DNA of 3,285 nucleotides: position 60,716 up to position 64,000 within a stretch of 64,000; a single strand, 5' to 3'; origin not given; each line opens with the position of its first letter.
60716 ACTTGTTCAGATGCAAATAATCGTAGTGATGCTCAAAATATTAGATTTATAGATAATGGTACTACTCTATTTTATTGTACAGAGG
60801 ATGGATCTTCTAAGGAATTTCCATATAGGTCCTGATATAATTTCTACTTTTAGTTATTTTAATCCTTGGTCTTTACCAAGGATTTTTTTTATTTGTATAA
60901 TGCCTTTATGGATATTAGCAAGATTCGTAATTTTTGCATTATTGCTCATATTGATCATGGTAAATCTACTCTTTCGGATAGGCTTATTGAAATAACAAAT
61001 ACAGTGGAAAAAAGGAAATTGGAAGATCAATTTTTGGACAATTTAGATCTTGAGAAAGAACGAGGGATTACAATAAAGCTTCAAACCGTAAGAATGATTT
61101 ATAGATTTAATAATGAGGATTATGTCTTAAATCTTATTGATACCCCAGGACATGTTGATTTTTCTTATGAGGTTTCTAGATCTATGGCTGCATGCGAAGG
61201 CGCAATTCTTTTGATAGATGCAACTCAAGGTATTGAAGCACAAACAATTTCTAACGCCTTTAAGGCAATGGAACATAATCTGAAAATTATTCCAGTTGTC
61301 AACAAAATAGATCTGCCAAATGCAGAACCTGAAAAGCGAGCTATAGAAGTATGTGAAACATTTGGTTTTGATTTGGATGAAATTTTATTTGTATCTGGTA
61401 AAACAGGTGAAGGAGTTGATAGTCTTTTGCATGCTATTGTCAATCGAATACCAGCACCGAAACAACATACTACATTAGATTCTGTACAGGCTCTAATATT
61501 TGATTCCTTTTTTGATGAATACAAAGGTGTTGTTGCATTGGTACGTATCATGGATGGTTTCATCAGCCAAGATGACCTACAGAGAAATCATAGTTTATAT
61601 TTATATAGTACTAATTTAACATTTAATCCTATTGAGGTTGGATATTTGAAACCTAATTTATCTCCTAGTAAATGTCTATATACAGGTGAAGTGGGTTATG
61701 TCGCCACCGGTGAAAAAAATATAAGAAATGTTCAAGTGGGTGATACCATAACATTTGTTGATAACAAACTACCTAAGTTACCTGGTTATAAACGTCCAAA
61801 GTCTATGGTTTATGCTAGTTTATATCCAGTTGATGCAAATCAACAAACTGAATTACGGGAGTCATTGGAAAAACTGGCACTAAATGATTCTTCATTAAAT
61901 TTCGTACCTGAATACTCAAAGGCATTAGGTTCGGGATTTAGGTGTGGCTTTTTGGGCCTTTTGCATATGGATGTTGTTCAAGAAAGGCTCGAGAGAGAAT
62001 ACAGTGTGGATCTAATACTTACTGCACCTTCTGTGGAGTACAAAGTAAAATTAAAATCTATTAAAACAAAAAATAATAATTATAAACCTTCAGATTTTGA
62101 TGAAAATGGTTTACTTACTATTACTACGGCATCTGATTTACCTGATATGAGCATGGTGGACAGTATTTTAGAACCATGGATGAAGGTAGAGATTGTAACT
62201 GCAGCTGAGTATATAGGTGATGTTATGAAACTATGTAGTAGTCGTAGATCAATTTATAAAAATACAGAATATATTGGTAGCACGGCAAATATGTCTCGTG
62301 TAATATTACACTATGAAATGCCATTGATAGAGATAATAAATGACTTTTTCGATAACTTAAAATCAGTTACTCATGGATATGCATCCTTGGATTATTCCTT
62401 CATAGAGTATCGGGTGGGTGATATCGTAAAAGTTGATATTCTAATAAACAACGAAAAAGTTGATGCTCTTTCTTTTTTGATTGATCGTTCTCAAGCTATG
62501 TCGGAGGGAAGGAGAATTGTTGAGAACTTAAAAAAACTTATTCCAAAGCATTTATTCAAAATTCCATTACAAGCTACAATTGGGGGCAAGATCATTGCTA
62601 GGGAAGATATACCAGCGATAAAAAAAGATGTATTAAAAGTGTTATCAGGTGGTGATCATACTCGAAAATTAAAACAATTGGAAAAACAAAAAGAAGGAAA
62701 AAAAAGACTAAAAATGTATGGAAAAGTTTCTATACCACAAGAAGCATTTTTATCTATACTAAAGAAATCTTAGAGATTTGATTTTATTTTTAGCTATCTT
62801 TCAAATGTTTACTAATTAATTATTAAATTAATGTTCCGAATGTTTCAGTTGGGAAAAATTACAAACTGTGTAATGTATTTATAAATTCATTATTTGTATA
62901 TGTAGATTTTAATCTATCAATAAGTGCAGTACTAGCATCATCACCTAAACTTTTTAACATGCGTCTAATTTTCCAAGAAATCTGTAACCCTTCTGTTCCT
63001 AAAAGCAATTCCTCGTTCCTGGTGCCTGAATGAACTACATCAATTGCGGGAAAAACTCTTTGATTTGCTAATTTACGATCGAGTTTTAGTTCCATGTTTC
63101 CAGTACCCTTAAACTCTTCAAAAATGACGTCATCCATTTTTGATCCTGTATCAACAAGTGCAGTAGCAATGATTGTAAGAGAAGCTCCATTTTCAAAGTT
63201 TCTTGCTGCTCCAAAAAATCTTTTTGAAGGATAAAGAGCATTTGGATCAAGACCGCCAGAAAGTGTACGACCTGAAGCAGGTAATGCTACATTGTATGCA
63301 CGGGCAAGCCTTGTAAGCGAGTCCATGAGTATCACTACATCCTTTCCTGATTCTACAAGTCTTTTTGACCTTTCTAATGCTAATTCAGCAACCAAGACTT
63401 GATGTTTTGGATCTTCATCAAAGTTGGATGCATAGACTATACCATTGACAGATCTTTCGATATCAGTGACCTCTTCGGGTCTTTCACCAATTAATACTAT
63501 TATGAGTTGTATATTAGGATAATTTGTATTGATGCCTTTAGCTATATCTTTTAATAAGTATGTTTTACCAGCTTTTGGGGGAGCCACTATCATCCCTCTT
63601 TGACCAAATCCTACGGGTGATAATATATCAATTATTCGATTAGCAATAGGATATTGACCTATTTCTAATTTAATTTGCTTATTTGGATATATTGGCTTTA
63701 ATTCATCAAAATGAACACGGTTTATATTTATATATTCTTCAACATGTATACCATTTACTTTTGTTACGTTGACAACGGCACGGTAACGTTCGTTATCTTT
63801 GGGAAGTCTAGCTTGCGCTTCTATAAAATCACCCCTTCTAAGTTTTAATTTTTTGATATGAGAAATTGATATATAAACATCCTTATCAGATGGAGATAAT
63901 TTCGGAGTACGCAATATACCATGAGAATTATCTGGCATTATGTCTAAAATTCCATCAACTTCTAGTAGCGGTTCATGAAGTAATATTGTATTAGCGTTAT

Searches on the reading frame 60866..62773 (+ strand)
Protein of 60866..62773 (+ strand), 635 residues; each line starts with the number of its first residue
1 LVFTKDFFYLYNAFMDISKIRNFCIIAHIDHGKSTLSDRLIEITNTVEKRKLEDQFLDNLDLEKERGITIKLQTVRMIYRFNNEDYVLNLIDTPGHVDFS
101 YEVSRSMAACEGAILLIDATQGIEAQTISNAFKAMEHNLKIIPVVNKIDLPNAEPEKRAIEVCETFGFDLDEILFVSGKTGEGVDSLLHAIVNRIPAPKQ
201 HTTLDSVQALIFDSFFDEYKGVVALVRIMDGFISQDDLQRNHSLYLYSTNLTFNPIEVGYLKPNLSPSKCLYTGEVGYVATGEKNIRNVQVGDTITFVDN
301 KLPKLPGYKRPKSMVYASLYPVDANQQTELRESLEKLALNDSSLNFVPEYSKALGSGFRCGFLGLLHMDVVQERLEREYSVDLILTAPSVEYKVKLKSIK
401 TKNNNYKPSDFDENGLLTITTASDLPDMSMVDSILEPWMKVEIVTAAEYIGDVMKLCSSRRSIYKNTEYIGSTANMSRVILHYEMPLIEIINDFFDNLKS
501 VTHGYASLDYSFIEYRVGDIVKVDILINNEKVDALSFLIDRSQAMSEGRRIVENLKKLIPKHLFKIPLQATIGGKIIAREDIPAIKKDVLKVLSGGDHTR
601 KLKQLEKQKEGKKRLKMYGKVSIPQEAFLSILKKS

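Call 83: search_protein_families(library=pfam, proteins=[window:60866-62773:+], max_evalue=0.0001)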
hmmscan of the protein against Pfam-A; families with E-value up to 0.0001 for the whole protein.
window:60866-62773:+ (635 aa): 6 families
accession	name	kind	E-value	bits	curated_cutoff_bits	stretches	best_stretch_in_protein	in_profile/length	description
PF00009.33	GTP_EFTU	-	3.3e-55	187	26.5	1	19-196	2-187/188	Elongation factor Tu GTP binding domain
PF06421.17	LepA_C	-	1.2e-41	141.6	29.7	1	527-633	1-107/107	GTP-binding protein LepA C-terminus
PF00679.30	EFG_C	-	2.8e-21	75.8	27.9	1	434-522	2-85/89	Elongation factor G C-terminus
PF14492.12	EFG_III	-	2.2e-05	24.8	27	0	311-385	2-73/75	Elongation Factor G, domain III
PF00071.28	Ras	-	2.9e-05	24.1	21.6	1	50-195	13-160/162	Ras family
PF16658.11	RF3_C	-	6.6e-05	23.2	40.1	0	316-403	12-96/132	Class II release factor RF3, C-terminal domain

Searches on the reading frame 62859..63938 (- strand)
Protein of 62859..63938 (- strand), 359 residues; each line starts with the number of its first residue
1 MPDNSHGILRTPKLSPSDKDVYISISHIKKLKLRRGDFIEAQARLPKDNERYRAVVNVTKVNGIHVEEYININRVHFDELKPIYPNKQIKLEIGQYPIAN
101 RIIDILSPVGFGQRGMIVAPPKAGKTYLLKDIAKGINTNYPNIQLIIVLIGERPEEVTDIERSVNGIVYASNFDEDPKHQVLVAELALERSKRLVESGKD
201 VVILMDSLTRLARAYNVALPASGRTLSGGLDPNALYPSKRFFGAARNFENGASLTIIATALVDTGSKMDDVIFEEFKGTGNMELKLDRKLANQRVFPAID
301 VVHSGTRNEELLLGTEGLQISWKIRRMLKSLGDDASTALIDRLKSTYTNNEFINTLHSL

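Call 83: search_protein_families(library=pfam, proteins=[window:62859-63938:-], max_evalue=0.0001)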
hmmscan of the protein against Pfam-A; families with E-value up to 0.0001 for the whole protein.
window:62859-63938:- (359 aa): 2 families
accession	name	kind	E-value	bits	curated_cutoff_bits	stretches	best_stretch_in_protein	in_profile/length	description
PF00006.31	ATP-synt_ab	-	5.8e-27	95.1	29.5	1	101-304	3-211/213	ATP synthase alpha/beta family, nucleotide-binding domain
PF07497.18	Rho_RNA_bind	-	7e-19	67.8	27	1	4-67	10-73/73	Rho termination factor, RNA-binding domain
